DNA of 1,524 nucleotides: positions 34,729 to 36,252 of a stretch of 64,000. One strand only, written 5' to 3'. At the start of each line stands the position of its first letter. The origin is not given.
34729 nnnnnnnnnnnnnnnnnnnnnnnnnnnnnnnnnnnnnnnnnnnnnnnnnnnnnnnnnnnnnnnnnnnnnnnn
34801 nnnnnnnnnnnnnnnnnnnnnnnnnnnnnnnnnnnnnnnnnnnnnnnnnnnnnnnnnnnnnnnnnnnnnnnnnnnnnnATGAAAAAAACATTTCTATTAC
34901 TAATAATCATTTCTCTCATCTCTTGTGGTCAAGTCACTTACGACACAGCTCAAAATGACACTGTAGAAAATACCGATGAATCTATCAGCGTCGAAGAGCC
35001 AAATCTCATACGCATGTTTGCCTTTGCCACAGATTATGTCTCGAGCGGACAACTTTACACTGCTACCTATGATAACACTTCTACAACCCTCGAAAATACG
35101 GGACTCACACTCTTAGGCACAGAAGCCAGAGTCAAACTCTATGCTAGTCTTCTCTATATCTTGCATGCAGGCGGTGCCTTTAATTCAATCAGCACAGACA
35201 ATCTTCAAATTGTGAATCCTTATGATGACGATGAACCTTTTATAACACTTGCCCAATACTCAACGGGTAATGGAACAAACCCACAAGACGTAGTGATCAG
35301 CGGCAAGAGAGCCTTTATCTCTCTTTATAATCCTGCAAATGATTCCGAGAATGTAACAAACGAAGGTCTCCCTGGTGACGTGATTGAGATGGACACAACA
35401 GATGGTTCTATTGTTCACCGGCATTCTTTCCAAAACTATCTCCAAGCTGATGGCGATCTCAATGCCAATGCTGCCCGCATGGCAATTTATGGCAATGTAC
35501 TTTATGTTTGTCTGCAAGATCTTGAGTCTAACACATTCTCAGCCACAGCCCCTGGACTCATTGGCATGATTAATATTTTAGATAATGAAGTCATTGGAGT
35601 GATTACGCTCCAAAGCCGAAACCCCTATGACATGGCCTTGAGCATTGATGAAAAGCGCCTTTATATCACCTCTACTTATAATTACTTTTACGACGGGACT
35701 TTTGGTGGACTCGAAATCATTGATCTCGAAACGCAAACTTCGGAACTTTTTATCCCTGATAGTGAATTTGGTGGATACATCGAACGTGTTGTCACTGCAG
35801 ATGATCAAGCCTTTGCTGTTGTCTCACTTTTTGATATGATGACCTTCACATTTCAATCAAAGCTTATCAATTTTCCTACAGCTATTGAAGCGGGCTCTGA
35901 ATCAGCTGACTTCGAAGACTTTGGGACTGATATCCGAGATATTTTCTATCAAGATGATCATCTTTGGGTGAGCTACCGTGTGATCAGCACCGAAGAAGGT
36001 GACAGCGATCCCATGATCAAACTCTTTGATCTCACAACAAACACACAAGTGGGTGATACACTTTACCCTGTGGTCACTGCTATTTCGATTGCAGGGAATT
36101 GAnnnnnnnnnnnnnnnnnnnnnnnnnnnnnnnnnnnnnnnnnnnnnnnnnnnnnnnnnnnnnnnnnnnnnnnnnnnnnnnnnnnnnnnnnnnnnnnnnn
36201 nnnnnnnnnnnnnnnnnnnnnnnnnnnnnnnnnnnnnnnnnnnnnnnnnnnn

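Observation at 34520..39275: Cobalamin riboswitch controlling two lipoproteins instead of a recognisable B12 transporter or enzyme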

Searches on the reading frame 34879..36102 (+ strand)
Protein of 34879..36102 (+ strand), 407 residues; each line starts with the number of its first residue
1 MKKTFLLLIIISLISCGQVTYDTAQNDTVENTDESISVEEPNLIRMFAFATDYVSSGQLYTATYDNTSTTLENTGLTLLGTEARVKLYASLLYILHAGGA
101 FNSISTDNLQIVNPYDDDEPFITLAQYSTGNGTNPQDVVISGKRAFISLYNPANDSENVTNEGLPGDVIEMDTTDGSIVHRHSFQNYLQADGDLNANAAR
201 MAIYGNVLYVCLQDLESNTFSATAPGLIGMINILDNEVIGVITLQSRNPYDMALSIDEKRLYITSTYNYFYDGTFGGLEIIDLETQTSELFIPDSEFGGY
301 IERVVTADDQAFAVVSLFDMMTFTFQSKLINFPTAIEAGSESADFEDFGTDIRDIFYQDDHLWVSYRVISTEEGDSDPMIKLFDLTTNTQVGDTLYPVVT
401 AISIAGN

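Call 5: search_protein_families(library=pfam, proteins=[window:34879-36102:+], max_evalue=0.01)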
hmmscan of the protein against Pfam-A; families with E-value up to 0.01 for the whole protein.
window:34879-36102:+ (407 aa): 0 families

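Call 6: search_protein_families(library=ncbifam, proteins=[window:34879-36102:+], max_evalue=0.01)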
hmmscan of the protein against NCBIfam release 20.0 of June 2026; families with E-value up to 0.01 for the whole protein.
window:34879-36102:+ (407 aa): 0 families

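Call 8: find_homologous_proteins(query=window:34879-36102:+)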
Query window:34879-36102:+ (407 aa): 76 proteins with E <= 0.001 among 4707 candidates.
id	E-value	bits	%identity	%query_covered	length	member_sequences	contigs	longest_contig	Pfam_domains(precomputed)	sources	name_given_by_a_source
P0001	3.4e-156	538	60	100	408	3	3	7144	-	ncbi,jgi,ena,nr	ncbi:MAG TPA: hypothetical protein VJC18_00315 [bacterium]|nr:hypothetical protein [bacterium]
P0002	1.3e-153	530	58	100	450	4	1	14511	-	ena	-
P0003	5.9e-152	524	100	59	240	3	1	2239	-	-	-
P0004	1.7e-150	519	57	100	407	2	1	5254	-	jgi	-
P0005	2.8e-136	473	55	100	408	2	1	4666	-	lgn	-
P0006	1.1e-133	464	56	96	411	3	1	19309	-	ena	-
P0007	2.8e-132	459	53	100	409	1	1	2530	-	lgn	-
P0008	2.3e-126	440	52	100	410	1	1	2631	-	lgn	-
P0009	9.9e-124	431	50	100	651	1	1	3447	-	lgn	-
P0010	1.9e-119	417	53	89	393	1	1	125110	-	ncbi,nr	ncbi:MAG: hypothetical protein HQM16_00485 [Deltaproteobacteria bacterium]|nr:hypothetical protein [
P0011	6.0e-117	409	49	99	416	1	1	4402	-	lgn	-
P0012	3.9e-114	400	49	100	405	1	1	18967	-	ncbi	-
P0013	4.9e-112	393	48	99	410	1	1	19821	-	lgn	-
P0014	2.8e-104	367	47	100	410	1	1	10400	-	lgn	-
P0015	9.6e-104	366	46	97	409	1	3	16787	-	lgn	-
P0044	5.3e-84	301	40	100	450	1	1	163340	-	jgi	jgi:hypothetical protein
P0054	9.0e-76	273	41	99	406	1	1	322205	-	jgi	-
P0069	2.4e-57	213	36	96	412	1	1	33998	-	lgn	-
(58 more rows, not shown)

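Call 11: find_related_loci(query=A1, collection=genome_contigs, flank=10000)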
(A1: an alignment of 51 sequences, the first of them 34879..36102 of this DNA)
Query A1 (407 aa) in genome_contigs; peptide patterns used: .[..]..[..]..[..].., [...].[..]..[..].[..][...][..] (x = any residue, [..] = any of these).
42 stretches matched a pattern; 7 encode a relative of the query (tblastn E <= 1e-3); 7 distinct loci.
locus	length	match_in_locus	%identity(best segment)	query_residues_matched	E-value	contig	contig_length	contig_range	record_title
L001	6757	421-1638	60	1-406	2e-163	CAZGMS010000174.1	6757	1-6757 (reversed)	MAG TPA_asm: uncultured Nitrospirales bacterium isolate binchicken_co169_220 genome assembly, contig: k99_405141, whole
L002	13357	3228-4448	58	1-407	1e-162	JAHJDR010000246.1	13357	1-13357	MAG: bacterium isolate Modern_marine.mb.68 Modern_marine.mb.68_k141_1468627, whole genome shotgun sequence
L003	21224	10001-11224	49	5-406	3e-131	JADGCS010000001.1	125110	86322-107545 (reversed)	MAG: Deltaproteobacteria bacterium isolate nXXbin1 nXX_bin1_NODE_1_length_125110_cov_4.463111, whole genome shotgun sequ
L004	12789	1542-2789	42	1-406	3e-98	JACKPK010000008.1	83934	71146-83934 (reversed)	MAG: Deltaproteobacteria bacterium isolate HK-STAS-UBA10199-2 HK-STAS-UBA10199-2_8, whole genome shotgun sequence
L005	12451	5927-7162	39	3-405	4e-85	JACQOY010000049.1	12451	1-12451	MAG: Deltaproteobacteria bacterium isolate NC_groundwater_1293_Ag_S-0.2um_53_32 S_p2_S4_coassembly_k141_639456, whole ge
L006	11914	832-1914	41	46-404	9e-78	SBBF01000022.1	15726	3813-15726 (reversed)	MAG: Nitrospira sp. isolate Bin_29_2_1 Hy_contig17272, whole genome shotgun sequence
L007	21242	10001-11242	37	1-405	1e-69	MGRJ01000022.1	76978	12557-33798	MAG: Deltaproteobacteria bacterium RIFCSPHIGHO2_02_FULL_40_28 rifcsphigho2_02_scaffold_442, whole genome shotgun sequenc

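Call 20: search_protein_families(library=pfam, proteins=[L002:4536-5717:+, L002:5783-6532:+, L002:6577-7479:+, L002:7259-8149:+, L004:324-1505:+, L004:2671-4068:+, L004:4115-4867:+, L004:4871-5782:+, L004:5779-6456:+], max_evalue=0.01)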
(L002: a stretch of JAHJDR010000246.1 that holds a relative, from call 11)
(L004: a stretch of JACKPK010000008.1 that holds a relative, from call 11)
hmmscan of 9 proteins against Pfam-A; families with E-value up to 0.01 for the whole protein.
L002:4536-5717:+ (393 aa): 1 family
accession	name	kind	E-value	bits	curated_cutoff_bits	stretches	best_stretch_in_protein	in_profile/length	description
PF02368.24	Big_2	-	0.005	17.2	22.8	0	96-134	33-73/79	Bacterial Ig-like domain (group 2)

L002:5783-6532:+ (249 aa): 1 family
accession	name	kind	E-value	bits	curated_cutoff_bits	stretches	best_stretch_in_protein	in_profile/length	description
PF06817.19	RVT_thumb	-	0.0069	16.6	27.6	0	70-99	4-33/66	Reverse transcriptase thumb domain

L002:6577-7479:+ (300 aa): 0 families

L002:7259-8149:+ (296 aa): 4 families
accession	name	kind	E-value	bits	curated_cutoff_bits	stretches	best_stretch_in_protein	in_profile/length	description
PF13419.12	HAD_2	-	4e-29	102.4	23.8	1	82-268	3-178/178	Haloacid dehalogenase-like hydrolase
PF00702.32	Hydrolase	-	4.4e-22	79.9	26.4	1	78-262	2-191/191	haloacid dehalogenase-like hydrolase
PF13344.12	Hydrolase_6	-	0.00013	22.4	27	0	165-191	15-41/101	Haloacid dehalogenase-like hydrolase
PF13242.12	Hydrolase_like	-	0.00034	20.9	22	1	220-284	4-69/75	HAD-hyrolase-like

L004:324-1505:+ (393 aa): 0 families

L004:2671-4068:+ (465 aa): 1 family
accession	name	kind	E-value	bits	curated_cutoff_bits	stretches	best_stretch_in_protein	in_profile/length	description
PF02368.24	Big_2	-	0.0097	16.3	22.8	1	129-174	21-66/79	Bacterial Ig-like domain (group 2)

L004:4115-4867:+ (250 aa): 0 families

L004:4871-5782:+ (303 aa): 0 families

L004:5779-6456:+ (225 aa): 4 families
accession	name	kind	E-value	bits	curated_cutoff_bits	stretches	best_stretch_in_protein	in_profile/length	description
PF13419.12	HAD_2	-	5.1e-34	118.4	23.8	1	11-197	3-178/178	Haloacid dehalogenase-like hydrolase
PF00702.32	Hydrolase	-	1.6e-25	91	26.4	1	7-191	2-191/191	haloacid dehalogenase-like hydrolase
PF12710.13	HAD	-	9.2e-06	26.6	27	1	10-142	2-130/189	haloacid dehalogenase-like hydrolase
PF06888.18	Put_Phosphatase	-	0.0014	18.6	27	1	73-140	50-120/234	Putative Phosphatase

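Call 24: predict_structure(alignment_id=A1)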
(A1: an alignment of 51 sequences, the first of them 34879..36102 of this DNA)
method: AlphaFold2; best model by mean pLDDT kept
length: 407 residues; sequences in the alignment: 51
mean_pLDDT: 89.4   pTM: 0.85
mean pLDDT of the five models: 89.4, 89.3, 88.8, 88.4, 88.1
residues with pLDDT >= 90: 298; 70-90: 67; 50-70: 20; < 50: 22
segments of 3 or more residues with pLDDT < 50: 19-39
pLDDT, mean of each block of 10 residues (from residue 1): 76 60 42 44 91 92 96 93 95 87 77 96 95 94 97 94 97 98 94 86 97 81 90 98 95 96 89 89 97 95 96 95 93 96 97 96 93 81 97 96 96
secondary structure, 60 per line:
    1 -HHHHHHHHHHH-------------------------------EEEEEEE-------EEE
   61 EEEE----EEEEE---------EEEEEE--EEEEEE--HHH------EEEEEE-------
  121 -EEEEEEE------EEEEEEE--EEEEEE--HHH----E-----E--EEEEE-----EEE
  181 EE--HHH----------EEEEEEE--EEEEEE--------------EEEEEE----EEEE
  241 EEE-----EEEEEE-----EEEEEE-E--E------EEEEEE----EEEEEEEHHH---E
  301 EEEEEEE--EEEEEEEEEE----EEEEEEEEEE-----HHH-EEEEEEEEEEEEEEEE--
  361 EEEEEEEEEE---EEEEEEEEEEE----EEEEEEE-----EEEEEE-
elements in order: H2-12 E44-50 E58-64 E69-73 E83-88 E91-96 E108-113 E122-128 E135-141 E144-149 E168-172 E178-182 E198-204 E207-212 E227-232 E237-243 E249-254 E260-265 E277-282 E287-293 E300-307 E310-319 E324-333 E343-358 E361-370 E374-384 E389-395 E401-406

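Call 27: search_solved_structures(query=A2, max_evalue=1, show_alignments=2)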
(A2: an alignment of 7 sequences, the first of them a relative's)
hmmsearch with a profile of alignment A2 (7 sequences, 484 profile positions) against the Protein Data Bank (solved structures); distinct sequences matched with E-value up to 1: 16.
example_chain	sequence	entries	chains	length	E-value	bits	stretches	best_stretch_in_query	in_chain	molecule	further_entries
9ifo_A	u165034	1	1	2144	7.4e-09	38.1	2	78-187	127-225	Teneurin-Like Protein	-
9pt5_A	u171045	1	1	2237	9.3e-09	37.8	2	78-187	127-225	Teneurin-like protein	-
7quz_AAA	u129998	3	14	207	1e-05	27.8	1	93-146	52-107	Beta-1,3-glucanase bglH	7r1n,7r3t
7x30_P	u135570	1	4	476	1.3e-05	27.4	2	70-151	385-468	Hoc-like protein ORF90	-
3ncx_A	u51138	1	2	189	6.4e-05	25.1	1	97-149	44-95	Intimin adherence protein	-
2zwk_A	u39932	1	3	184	6.7e-05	25.1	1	97-149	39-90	Intimin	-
2zqk_A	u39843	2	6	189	7.1e-05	25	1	97-149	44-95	Intimin | Intimin adherence protein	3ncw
9cuy_c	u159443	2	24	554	0.0038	19.3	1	97-146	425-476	Short tail fiber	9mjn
8zdj_S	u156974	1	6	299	0.034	16.1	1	99-146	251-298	Tail Tube Protein (gp13)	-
8zdl_S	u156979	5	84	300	0.034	16.1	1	99-146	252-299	Tail Tube Protein (gp13)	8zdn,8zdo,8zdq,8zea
8gyr_A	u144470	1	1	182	0.038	16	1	96-141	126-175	Leptospira Immunoglobulin-like protein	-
8gyr_B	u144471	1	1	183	0.048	15.6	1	96-142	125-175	LigA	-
2mh4_A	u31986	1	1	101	0.049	15.6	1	93-148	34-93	LigB-like protein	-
6n1a_A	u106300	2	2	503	0.23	13.4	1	88-144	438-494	Carbohydrate-binding protein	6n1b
2mog_A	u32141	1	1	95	0.31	12.9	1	89-147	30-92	Bacterial Ig-like domain, group 2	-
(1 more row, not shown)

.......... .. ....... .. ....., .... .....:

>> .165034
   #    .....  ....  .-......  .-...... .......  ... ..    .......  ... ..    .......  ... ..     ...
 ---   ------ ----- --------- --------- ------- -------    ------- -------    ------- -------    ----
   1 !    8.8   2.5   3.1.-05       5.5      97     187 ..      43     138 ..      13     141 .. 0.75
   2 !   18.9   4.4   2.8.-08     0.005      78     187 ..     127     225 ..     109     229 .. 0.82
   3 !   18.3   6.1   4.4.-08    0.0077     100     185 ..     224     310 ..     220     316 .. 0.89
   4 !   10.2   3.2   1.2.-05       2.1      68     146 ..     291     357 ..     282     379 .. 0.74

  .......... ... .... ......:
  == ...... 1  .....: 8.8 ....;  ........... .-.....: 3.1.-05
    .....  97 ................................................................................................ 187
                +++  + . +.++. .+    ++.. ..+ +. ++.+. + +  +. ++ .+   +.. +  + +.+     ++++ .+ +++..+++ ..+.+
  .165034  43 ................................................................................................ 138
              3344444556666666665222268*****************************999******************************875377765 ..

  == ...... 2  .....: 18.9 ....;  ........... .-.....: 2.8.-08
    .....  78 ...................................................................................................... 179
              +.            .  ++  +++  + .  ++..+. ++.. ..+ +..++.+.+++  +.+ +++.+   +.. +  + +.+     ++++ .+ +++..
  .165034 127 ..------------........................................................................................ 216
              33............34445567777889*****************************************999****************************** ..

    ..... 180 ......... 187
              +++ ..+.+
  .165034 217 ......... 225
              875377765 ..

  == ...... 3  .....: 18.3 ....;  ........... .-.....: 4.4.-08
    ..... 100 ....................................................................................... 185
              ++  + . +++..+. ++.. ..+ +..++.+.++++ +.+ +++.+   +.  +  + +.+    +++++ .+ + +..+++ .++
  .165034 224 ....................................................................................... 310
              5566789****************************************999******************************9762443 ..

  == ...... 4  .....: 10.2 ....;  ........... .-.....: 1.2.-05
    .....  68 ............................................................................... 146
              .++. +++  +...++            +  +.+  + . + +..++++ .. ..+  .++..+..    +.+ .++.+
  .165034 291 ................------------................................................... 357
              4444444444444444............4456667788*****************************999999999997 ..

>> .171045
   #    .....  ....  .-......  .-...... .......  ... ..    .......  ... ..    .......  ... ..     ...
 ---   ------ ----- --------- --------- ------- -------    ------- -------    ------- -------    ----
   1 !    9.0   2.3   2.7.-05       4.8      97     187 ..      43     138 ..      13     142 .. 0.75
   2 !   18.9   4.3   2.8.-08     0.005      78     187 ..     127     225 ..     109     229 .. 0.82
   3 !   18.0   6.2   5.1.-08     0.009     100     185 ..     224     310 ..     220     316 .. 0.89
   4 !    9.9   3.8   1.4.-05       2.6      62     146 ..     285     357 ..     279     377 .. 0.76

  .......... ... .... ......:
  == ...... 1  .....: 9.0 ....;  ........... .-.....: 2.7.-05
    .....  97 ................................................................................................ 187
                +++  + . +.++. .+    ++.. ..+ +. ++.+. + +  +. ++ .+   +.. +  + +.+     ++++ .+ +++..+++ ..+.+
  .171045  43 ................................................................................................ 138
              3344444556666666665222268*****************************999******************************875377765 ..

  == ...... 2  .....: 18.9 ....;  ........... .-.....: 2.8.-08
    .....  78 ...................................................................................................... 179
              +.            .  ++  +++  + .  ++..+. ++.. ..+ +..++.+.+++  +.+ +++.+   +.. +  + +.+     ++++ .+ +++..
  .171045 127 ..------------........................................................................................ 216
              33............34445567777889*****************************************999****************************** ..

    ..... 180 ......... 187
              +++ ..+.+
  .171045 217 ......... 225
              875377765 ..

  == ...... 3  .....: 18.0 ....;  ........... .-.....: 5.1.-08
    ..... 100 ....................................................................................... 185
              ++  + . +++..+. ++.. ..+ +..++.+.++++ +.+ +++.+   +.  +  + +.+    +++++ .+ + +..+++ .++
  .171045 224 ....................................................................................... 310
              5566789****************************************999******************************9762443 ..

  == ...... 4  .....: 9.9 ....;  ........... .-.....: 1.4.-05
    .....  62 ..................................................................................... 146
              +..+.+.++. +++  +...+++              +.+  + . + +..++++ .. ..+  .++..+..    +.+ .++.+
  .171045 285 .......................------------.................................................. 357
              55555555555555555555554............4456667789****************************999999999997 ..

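Call 29: search_solved_structures(query=A1, max_evalue=1, show_alignments=1)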
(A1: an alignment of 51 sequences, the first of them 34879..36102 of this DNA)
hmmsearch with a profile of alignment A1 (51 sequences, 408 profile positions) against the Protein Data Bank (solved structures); distinct sequences matched with E-value up to 1: 5.
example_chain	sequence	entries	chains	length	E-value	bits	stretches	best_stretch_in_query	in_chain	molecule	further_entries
1l0q_A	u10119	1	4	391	5.1e-15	58.2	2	217-273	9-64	Surface layer protein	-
3vgz_A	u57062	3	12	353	0.0019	20.1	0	215-261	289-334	Uncharacterized protein YncE | PQQ-dependent catabolism-associated beta-propeller protein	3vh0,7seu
5ggj_A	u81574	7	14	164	0.08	14.7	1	135-219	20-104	Protein O-linked-mannose beta-1,2-N-acetylglucosaminyltransferase 1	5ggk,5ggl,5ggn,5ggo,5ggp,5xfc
3bws_A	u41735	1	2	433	0.31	12.8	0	220-262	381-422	protein Lp49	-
5ggf_A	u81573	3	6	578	0.82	11.4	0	136-219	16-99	Protein O-linked-mannose beta-1,2-N-acetylglucosaminyltransferase 1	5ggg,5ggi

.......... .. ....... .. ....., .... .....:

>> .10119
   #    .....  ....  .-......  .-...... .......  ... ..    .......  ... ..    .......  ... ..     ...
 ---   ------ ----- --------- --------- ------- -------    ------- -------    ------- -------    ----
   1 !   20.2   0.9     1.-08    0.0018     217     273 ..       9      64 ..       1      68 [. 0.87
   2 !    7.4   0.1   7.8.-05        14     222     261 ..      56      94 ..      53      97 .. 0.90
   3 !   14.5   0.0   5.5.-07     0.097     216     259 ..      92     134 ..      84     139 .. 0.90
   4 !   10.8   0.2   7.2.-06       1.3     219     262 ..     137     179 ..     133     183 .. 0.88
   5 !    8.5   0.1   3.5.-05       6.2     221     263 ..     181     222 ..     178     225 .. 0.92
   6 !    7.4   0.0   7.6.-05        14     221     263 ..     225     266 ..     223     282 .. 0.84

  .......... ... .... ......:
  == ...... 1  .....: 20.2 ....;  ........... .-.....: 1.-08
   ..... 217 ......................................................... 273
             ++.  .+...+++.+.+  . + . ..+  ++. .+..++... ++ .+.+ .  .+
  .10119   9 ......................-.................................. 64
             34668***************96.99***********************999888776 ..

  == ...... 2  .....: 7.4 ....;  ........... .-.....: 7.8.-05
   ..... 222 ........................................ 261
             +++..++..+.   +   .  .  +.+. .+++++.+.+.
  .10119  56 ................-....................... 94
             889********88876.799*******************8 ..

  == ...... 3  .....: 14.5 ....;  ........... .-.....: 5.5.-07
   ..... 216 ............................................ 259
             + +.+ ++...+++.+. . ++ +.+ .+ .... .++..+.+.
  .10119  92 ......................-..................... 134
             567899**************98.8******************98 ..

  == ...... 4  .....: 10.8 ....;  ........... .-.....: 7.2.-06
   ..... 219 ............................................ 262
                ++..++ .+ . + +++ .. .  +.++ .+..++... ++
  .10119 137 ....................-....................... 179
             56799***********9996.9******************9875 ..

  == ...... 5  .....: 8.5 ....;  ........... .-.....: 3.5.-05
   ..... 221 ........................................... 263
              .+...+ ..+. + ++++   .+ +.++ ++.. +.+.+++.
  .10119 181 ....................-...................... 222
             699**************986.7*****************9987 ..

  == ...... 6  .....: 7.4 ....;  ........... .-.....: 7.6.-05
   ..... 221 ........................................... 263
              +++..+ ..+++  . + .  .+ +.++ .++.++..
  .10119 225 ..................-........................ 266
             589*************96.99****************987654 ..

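Call 31: fold_search(model_id=the predicted structure, library=pdb)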
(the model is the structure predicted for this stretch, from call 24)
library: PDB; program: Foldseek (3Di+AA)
matches with E <= 10: 1547; with E <= 0.001: 1166
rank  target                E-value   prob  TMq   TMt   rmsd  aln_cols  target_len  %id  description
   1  8bmx_D                2.7e-12  1.00  0.58  0.70   7.7       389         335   12  Bacteroides thetaiotaomicron B12 TonB dependent transporter in complex with a surface lipoprotein (released 2023-09-20)
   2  8okv_D                9.6e-12  1.00  0.58  0.71   7.7       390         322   12  lipoprotein BT2095 from Bacteroides thetaiotamicron bound to cyanocobalamin CnCbl (released 2023-09-20)
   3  8okv_B                1.2e-11  1.00  0.60  0.73   4.7       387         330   13  lipoprotein BT2095 from Bacteroides thetaiotamicron bound to cyanocobalamin CnCbl (released 2023-09-20)
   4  8okv_C                1.3e-11  1.00  0.60  0.73   4.7       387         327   13  lipoprotein BT2095 from Bacteroides thetaiotamicron bound to cyanocobalamin CnCbl (released 2023-09-20)
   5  8bai_B                2.5e-11  1.00  0.61  0.76   4.6       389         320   12  The surface-exposed lipo-protein of BtuG2 in complex with cyanocobalamin. (released 2023-10-25)
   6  8bmy_A                2.8e-11  1.00  0.58  0.70   7.2       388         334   13  Bacteroides thetaiotaomicron surface lipoprotein bound to cyanocobalamin (released 2023-08-16)
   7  8bmz_B                2.9e-11  1.00  0.59  0.71   4.6       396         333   12  Bacteroides thetaiotaomicron surface lipoprotein BT1954 bound to adenosylcobalamin (released 2023-08-16)
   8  8bai_A                3.7e-11  1.00  0.60  0.75   4.7       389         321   13  The surface-exposed lipo-protein of BtuG2 in complex with cyanocobalamin. (released 2023-10-25)
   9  3dsm                  3.7e-11  1.00  0.59  0.73   4.9       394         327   12  Crystal structure of the surface layer protein BACUNI_02894 from Bacteroides uniformis, Northeast Structural Genomics Co (released 2008-09-09)
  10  8bn0                  4.1e-11  1.00  0.60  0.71   4.4       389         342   13  Bacteroides thetaiotaomicron surface protein BT1954 bound to (released 2023-08-16)
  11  8bmz_A                4.7e-11  1.00  0.59  0.71   4.7       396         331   13  Bacteroides thetaiotaomicron surface lipoprotein BT1954 bound to adenosylcobalamin (released 2023-08-16)
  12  9n6v_LT               1.1e-09  1.00  0.41  0.21  10.7       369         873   11  SSU processome maturation and disassembly, State A (released 2025-11-05)
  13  4nsx                  1.8e-09  1.00  0.37  0.25  17.6       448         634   11  Crystal Structure of the Utp21 tandem WD Domain (released 2014-02-19)
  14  3bws_A                2.0e-09  1.00  0.52  0.52   7.3       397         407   11  Crystal structure of the leptospiral antigen Lp49 (released 2008-10-07)
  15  9n73_LT               2.0e-09  1.00  0.38  0.19  17.3       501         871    9  SSU processome maturation and disassembly, State G (released 2025-10-29)
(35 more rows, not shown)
